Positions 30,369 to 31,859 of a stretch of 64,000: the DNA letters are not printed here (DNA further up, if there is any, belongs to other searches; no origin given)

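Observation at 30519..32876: Tandem pair of divergent paralogs of unrecognised family between phaZ and glpK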

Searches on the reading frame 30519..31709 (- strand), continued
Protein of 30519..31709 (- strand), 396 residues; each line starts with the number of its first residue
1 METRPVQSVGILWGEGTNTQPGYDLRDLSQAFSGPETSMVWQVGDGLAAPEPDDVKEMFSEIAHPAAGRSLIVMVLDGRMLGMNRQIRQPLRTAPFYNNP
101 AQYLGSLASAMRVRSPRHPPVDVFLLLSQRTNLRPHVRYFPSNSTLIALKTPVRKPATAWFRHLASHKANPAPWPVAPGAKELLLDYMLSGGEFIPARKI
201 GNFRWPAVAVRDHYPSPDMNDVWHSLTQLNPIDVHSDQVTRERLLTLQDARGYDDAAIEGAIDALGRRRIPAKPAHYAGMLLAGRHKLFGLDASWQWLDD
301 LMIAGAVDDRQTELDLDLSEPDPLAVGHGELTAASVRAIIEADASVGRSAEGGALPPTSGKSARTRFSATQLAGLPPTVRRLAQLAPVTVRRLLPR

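Call 48: fold_search(model_id=the predicted structure, library=pdb)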
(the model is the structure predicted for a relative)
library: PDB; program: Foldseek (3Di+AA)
matches with E <= 10: 828; with E <= 0.001: 1
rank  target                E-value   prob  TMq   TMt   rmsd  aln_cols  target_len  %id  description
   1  7wr4_C                8.6e-04  1.00  0.29  0.43   7.6       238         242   12  Crystal structure of OspC3-calmodulin-caspase-4 complex (released 2023-01-25)
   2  7wr6_A                1.7e-03  1.00  0.30  0.44   7.4       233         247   11  Crystal structure of ADP-riboxanated caspase-4 in complex with Af1521 (released 2023-01-25)
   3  7wr1_A                2.4e-03  0.99  0.28  0.42   7.5       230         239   11  P32 of caspase-4 C258A mutant in complex with OspC3 C-terminal ankyrin-repeat domain (released 2023-01-25)
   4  4jj8_A                2.7e-03  0.98  0.27  0.41  10.0       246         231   11  Caspase-3 specific unnatural amino acid peptides (released 2013-06-12)
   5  4hqr_B                5.9e-03  0.97  0.28  0.43   9.7       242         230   11  Crystal Structure of mutant form of Caspase-7 (released 2013-09-11)
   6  7e59_A                2.1e-02  0.25  0.20  0.20  19.5       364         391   12  interferon-inducible anti-viral protein truncated (released 2021-05-05)
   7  6dao_B                2.6e-02  0.20  0.16  0.19  18.2       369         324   11  NahE WT selenomethionine (released 2019-05-08)
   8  9nvm_F                3.1e-02  0.21  0.20  0.18  14.1       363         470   12  ATPase Hybrid F1 with the ancestral core domains Catalytic Dwell (released 2025-11-05)
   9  2zy5_F                4.8e-02  0.30  0.21  0.17  16.7       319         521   11  R487A mutant of L-aspartate beta-decarboxylase (released 2009-01-27)
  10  7fda_F                5.1e-02  0.30  0.24  0.21  14.5       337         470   11  CryoEM Structure of Reconstituted V-ATPase, state1 (released 2021-12-22)
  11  6wlz_D                6.4e-02  0.18  0.22  0.20  14.8       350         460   11  The V1 region of human V-ATPase in state 1 (focused refinement) (released 2020-11-11)
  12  6li1                  8.5e-02  0.18  0.20  0.19  15.6       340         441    8  Crystal structure of GPR52 ligand free form with flavodoxin fusion (released 2020-02-26)
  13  1xzq_A                9.0e-02  0.21  0.20  0.18  18.9       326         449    9  Structure of the GTP-binding protein TrmE from Thermotoga maritima complexed with 5-formyl-THF (released 2005-01-04)
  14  8do5_A                9.0e-02  0.11  0.16  0.18  18.4       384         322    9  Crystal structure of NahE in complex with intermediate (R)-4-hydroxy-4-(2-hydroxyphenyl)-2-iminobutanoate (released 2022-12-28)
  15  3kuu_D                1.1e-01  0.16  0.13  0.23  12.4       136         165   14  Structure of the PurE Phosphoribosylaminoimidazole Carboxylase Catalytic Subunit from Yersinia pestis (released 2009-12-22)
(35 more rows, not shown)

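Call 50: list_cluster_members(proteins=[P0001, P0002, P0003, P0004, P0005, P0007, P0009, P0011, P0013, P0015])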
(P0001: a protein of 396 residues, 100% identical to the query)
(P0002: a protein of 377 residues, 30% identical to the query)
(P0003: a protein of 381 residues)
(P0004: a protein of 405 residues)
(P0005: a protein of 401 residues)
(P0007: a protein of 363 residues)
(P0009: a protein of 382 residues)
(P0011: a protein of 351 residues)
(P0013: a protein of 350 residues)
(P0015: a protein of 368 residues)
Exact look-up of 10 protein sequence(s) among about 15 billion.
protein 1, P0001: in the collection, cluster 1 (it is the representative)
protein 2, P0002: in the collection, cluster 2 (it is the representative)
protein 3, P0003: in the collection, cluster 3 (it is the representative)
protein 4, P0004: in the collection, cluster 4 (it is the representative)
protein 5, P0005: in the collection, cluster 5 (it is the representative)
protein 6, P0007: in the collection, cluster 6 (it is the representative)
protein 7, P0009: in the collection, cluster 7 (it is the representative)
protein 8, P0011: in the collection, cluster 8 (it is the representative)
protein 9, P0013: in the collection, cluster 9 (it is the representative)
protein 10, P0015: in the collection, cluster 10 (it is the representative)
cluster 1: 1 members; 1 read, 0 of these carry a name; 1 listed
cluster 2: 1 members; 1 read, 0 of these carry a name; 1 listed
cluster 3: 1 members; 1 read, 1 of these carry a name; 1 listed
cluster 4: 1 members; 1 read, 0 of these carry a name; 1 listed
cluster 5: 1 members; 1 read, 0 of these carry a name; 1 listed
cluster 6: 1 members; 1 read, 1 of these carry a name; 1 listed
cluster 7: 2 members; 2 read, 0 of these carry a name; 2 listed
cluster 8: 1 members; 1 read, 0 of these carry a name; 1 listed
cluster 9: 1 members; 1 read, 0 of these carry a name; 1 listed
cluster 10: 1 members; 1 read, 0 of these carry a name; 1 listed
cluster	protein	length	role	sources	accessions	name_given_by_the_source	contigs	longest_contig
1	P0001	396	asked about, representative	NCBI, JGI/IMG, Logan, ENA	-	-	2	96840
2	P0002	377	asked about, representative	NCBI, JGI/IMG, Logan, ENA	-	-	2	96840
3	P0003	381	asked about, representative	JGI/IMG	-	hypothetical protein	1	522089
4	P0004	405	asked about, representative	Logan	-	-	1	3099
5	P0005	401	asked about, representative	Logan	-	-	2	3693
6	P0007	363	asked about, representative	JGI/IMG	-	hypothetical protein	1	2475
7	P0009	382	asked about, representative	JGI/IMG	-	-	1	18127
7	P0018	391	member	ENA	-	-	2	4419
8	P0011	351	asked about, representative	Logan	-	-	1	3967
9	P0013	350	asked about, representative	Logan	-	-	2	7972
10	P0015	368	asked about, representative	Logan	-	-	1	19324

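Call 51: find_encoding_contigs(protein=P0013, flank=10000, max_places=3)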
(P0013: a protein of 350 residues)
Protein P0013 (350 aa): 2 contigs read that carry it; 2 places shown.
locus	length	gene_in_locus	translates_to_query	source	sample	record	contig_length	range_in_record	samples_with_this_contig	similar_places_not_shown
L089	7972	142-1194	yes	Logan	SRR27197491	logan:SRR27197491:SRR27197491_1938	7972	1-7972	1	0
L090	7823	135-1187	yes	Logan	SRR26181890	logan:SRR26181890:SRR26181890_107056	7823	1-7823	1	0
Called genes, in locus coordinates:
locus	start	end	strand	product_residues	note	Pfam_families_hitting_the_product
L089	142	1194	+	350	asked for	-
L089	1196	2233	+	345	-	-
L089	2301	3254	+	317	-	PF10503:Esterase_PHB, PF02230:Abhydrolase_2 (faint)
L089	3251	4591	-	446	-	PF06850:PHB_depo_C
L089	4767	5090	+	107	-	-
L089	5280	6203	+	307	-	PF01435:Peptidase_M48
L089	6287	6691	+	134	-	-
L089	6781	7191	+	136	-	PF13202:EF-hand_5 (faint), PF00036:EF-hand_1 (faint)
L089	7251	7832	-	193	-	PF13505:OMP_b-brl, PF01389:OmpA_membrane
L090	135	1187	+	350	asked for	-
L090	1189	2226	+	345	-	-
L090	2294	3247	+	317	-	PF10503:Esterase_PHB, PF02230:Abhydrolase_2 (faint)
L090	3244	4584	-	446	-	PF06850:PHB_depo_C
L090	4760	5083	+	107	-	-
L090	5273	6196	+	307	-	PF01435:Peptidase_M48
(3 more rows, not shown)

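Call 52: find_encoding_contigs(protein=P0010, flank=10000, max_places=3)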
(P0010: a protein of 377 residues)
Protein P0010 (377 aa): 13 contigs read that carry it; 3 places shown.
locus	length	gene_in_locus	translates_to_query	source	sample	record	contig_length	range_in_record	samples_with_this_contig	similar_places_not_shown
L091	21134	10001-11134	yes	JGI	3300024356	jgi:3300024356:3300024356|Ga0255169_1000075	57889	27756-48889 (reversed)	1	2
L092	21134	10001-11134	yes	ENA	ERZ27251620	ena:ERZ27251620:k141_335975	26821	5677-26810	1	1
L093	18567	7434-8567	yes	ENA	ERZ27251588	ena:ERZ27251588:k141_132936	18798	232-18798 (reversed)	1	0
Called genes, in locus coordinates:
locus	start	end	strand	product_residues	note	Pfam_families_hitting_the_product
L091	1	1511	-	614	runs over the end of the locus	PF06213:CobT, PF11775:CobT_C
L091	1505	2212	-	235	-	-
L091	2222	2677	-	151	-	-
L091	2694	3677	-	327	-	PF12556:CobS_N, PF07728:AAA_5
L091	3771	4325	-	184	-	PF00226:DnaJ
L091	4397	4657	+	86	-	PF01722:BolA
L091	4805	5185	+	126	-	PF13467:RHH_4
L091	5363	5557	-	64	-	-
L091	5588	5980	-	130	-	PF04379:DUF525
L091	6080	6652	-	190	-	-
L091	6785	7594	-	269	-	PF00691:OmpA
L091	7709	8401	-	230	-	PF01863:YgjP-like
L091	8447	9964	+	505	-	PF00370:FGGY_N, PF02782:FGGY_C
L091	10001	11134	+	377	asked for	-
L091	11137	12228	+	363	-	-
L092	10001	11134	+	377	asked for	-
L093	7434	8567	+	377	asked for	-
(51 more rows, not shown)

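Call 53: find_encoding_contigs(protein=P0008, flank=10000, max_places=3)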
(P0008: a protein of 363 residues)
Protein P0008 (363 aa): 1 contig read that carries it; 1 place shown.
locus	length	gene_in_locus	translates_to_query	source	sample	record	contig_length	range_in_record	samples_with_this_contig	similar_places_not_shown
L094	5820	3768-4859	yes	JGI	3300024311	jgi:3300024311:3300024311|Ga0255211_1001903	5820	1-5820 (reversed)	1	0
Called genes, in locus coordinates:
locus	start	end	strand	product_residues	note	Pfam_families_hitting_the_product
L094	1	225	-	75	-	?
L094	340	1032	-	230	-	PF01863:YgjP-like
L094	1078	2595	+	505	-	PF00370:FGGY_N, PF02782:FGGY_C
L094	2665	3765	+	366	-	-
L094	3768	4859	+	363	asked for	-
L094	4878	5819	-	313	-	?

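Call 54: find_encoding_contigs(protein=P0014, flank=10000, max_places=3)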
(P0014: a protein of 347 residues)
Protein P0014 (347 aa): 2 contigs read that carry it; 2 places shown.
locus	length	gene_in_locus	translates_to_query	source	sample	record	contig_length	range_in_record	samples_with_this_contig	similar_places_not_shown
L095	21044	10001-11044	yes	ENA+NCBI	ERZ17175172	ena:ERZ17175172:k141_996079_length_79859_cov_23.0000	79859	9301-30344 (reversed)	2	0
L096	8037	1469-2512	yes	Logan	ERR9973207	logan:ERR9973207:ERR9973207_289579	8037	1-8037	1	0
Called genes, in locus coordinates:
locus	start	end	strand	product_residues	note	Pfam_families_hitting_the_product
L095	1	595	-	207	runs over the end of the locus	-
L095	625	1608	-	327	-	PF12556:CobS_N, PF07728:AAA_5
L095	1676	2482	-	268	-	PF00226:DnaJ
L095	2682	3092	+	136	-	PF13467:RHH_4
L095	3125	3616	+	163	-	-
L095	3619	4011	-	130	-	PF04379:DUF525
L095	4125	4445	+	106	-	-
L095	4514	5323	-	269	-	PF00691:OmpA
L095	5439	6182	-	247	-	PF01863:YgjP-like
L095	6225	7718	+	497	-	PF00370:FGGY_N, PF02782:FGGY_C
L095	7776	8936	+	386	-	-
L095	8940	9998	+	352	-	-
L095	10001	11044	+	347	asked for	-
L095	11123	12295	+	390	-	PF10503:Esterase_PHB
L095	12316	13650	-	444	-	PF06850:PHB_depo_C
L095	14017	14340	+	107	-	-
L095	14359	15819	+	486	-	-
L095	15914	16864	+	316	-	PF01435:Peptidase_M48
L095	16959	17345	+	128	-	-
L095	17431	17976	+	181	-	-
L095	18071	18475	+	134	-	-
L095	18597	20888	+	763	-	PF00390:malic, PF03949:Malic_M, PF01515:PTA_PTB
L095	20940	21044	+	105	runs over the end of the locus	-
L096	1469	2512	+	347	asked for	-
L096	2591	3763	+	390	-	PF10503:Esterase_PHB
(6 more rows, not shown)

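Call 74: predict_structure(alignment_id=A5)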
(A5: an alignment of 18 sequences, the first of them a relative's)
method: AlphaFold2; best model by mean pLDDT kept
length: 377 residues; sequences in the alignment: 18
mean_pLDDT: 69.9   pTM: 0.66
mean pLDDT of the five models: 69.9, 68.3, 68.2, 66.7, 64.5
residues with pLDDT >= 90: 86; 70-90: 118; 50-70: 80; < 50: 93
segments of 3 or more residues with pLDDT < 50: 1-6, 227-232, 256-274, 281-335
pLDDT, mean of each block of 10 residues (from residue 1): 53 92 79 69 88 90 94 89 84 74 94 93 93 93 92 72 69 66 85 73 85 67 54 51 67 49 38 49 43 39 35 35 38 47 74 87 83 72
secondary structure, 60 per line:
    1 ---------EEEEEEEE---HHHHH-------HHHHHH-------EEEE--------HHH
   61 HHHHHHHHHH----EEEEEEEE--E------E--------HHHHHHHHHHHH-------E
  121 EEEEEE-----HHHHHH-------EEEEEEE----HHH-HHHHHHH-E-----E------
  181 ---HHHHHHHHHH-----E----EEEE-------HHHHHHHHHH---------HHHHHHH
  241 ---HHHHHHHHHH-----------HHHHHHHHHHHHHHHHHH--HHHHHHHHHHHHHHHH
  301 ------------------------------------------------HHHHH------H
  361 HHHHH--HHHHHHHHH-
elements in order: E10-17 H21-25 H33-38 E46-49 H58-70 E75-82 H101-112 E120-126 H132-137 E145-151 H160-166 H184-193 E204-207 H215-224 H234-240 H244-253 H265-282 H285-300 H349-353 H360-365 H368-376

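Call 83: find_encoding_contigs(protein=P0016, flank=8000, max_places=2)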
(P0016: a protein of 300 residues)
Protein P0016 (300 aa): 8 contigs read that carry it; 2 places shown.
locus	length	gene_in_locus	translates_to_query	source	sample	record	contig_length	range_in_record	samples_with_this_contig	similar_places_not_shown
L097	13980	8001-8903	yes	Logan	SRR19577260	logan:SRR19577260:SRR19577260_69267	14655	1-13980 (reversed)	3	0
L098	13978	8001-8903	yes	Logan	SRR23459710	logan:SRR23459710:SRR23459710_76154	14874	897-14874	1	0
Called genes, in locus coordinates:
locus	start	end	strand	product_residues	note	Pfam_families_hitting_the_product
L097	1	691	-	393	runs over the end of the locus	PF09594:GT87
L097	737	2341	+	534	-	PF03023:MurJ, PF01554:MatE (weak)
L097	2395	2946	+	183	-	PF08712:Nfu_N, PF01106:NifU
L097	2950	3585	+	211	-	PF00814:TsaD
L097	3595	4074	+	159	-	PF00583:Acetyltransf_1, PF13302:Acetyltransf_3 (weak), PF13673:Acetyltransf_10, PF08445:FR47, PF13508:Acetyltransf_7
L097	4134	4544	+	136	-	PF05443:ROS_MUCR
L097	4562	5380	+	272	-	PF13444:Acetyltransf_5, PF21926:FeeM (faint)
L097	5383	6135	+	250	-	PF01553:Acyltransferase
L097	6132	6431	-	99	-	-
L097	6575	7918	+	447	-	PF00919:UPF0004, PF04055:Radical_SAM, PF01938:TRAM (weak)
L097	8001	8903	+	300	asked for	-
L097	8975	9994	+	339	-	PF13604:AAA_30 (faint), PF02562:PhoH, PF13245:AAA_19 (faint)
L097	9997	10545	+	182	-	PF02130:YbeY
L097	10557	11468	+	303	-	PF00571:CBS, PF03471:CorC_HlyC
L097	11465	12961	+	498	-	PF20154:LNT_N, PF00795:CN_hydrolase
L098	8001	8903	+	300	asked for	-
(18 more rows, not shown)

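Call 84: find_encoding_contigs(protein=P0004, flank=8000, max_places=2)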
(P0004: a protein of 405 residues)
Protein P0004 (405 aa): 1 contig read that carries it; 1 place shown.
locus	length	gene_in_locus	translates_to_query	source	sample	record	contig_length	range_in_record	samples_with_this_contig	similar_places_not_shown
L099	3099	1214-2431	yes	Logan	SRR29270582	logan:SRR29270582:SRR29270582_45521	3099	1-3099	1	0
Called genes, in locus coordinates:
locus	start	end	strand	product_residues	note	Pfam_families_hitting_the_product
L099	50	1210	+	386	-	-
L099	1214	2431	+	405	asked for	-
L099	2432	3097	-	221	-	?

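Call 93: find_related_loci(query=A1, collection=viral_contigs, flank=5000)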
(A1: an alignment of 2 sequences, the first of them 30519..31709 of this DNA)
Query A1 (396 aa) in viral_contigs; peptide patterns used: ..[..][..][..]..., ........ (x = any residue, [..] = any of these).
14 stretches matched a pattern, but none encodes a relative of the query by tblastn (E <= 1e-3).
